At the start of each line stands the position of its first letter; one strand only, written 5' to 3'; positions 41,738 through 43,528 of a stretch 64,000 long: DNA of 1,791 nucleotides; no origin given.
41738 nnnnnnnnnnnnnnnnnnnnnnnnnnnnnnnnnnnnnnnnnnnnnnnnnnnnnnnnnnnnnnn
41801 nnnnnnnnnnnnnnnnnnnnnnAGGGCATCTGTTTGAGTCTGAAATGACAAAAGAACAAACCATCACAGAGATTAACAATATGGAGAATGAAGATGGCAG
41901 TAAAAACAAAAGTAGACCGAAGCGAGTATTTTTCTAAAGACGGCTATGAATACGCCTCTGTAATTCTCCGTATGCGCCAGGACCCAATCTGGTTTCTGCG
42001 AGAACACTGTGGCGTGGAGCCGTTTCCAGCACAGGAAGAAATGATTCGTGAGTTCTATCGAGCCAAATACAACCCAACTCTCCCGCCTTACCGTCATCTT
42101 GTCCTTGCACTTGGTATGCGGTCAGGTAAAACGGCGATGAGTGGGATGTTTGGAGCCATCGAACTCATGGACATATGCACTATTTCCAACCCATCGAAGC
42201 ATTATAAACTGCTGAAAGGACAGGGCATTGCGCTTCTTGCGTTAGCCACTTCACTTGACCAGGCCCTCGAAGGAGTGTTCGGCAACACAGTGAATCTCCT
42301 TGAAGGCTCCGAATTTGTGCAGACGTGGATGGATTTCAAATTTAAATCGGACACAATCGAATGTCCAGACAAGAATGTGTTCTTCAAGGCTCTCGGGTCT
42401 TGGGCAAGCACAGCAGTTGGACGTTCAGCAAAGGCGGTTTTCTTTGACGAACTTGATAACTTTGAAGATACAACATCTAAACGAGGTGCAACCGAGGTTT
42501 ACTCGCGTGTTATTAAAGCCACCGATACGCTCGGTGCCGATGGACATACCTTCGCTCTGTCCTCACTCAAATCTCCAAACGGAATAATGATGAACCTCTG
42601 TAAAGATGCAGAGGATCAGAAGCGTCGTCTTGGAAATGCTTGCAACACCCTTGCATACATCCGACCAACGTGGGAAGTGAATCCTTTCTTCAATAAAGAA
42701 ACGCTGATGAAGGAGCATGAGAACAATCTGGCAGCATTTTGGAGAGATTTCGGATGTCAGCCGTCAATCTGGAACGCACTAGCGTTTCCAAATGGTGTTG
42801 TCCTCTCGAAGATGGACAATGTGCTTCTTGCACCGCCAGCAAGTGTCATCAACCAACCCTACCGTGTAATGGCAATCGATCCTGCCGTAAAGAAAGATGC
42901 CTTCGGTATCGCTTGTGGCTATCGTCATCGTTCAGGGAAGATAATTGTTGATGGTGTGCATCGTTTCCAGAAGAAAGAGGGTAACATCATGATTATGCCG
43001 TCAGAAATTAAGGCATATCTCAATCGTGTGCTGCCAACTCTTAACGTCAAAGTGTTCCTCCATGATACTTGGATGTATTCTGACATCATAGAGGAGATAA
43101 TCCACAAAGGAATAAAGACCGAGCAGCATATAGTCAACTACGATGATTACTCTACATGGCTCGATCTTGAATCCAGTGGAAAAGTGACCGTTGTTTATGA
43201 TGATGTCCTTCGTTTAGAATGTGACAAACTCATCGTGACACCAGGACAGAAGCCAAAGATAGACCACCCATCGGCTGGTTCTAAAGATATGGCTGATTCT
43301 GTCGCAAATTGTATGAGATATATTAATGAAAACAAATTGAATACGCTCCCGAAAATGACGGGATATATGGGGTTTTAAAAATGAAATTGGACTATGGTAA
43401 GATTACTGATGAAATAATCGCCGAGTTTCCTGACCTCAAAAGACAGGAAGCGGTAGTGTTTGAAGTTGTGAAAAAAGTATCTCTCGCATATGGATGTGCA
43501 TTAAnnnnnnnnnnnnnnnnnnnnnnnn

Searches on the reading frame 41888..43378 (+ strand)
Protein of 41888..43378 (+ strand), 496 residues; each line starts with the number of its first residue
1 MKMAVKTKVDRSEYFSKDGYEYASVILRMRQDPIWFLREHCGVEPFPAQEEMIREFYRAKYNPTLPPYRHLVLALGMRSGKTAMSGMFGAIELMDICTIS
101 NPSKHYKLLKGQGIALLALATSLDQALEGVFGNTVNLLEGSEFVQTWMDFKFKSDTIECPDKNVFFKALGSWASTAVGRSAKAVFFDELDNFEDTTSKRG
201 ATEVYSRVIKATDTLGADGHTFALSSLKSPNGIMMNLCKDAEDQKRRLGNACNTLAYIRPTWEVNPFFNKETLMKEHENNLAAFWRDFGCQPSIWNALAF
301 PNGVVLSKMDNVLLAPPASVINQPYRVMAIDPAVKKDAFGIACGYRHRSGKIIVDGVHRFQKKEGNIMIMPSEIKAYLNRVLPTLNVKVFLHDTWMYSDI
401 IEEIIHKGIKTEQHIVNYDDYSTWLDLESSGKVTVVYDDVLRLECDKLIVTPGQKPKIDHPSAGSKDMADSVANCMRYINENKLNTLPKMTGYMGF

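Call 50: search_protein_families(library=phrogs, proteins=[window:41888-43378:+], max_evalue=0.00001)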
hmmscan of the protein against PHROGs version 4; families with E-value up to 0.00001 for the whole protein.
window:41888-43378:+ (496 aa): 2 families
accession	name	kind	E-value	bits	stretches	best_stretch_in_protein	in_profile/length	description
phrog_17415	-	head and packaging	8.6e-08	31.7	0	218-296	577-650/940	terminase large subunit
phrog_9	-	head and packaging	1.5e-07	31.6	0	31-405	80-584/812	terminase large subunit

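Call 100: search_dna_similar(query=window:41888-43378:+, collection=phages, mode=protein, max_rows=10)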
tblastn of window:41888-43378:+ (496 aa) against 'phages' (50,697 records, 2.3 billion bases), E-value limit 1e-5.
Records with a match: 18; places in all: 18; records where one place covers at least 80% of the query: 2.
Best place of each record, by identity: <60% 18.
By first word of the organism name: Microcystis 8; Streptomyces 2; Synechococcus 2; Phage 1; Virus 1; uncultured 1; Microcoleus 1; Burkholderia 1; Cyanophage 1.
By host as written in the record: - 6; Microcystis aeruginosa FACHB524 4; Streptomyces griseofuscus ATCC 23916 2; Synechococcus sp. CB0101 2; Microcystis aeruginosa 2; Burkholderia 1; Cyanobacteria 1.
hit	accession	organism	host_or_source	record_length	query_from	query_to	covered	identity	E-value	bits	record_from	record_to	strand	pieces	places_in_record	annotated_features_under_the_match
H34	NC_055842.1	Streptomyces phage Bmoc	Streptomyces griseofuscus ATCC 23916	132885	71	491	85%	22.4%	3e-6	56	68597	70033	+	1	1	95: terminase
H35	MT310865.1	Streptomyces phage Bmoc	Streptomyces griseofuscus ATCC 23916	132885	71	491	85%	22.4%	3e-6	56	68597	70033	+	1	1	95: terminase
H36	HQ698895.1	Synechococcus phage S-CBS4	Synechococcus sp. CB0101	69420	36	360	66%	28.6%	7e-19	96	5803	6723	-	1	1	terL: terminase large subunit | hypothetical protein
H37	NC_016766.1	Synechococcus phage S-CBS4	Synechococcus sp. CB0101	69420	36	360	66%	28.6%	7e-19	96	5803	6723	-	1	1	terL: terminase large subunit | hypothetical protein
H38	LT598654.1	Phage NCTB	surface water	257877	41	421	77%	22.4%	4e-9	66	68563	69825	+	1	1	Phage protein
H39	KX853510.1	Virus Rctr197k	enrichment culture DAMO/AAA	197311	68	421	71%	21.4%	2e-12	76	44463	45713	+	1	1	similar to similar to terminase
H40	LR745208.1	uncultured phage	metagenomic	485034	69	365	60%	23.4%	9e-9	64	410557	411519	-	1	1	record has no annotation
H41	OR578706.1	Microcoleus phage My-WqHQDG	river water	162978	44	266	45%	28.8%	2e-8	63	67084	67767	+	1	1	hypothetical protein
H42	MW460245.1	Burkholderia phage BCSR5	Burkholderia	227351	162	401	48%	26.3%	1e-6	57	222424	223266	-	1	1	hypothetical protein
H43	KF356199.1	Microcystis phage MaMV-DC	Microcystis aeruginosa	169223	44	265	45%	28.4%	3e-15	85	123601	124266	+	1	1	DNA terminase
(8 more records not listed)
